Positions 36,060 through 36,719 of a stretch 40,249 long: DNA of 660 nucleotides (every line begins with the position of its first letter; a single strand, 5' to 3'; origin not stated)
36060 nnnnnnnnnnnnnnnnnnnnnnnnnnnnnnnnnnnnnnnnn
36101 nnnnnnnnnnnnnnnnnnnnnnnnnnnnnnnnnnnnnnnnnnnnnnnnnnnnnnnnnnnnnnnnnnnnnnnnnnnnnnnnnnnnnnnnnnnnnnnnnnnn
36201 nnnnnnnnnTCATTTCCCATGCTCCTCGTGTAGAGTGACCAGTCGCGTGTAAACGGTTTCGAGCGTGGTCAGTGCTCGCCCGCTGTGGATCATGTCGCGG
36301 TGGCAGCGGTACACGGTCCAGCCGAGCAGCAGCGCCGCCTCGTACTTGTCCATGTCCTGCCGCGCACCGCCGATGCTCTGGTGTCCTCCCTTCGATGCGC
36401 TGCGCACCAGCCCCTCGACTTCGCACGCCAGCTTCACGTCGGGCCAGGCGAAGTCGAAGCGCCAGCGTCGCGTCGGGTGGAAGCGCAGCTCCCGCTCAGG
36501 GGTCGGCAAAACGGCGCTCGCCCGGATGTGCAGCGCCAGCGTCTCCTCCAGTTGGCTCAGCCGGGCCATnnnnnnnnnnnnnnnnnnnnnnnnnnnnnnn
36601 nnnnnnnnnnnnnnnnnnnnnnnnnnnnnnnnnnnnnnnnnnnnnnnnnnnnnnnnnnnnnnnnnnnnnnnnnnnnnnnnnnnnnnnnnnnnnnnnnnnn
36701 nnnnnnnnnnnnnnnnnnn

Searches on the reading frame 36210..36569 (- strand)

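Call 44: search_protein_families(library=phrogs, proteins=[window:36210-36569:-], max_evalue=0.001)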
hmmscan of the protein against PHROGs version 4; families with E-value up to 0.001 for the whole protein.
window:36210-36569:- (119 aa): 2 families
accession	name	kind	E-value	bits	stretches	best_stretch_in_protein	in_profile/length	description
phrog_503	-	unknown function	5.8e-27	95.2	1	5-109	32-132/144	-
phrog_12476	-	unknown function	1.2e-07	32.5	1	36-105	2-69/85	-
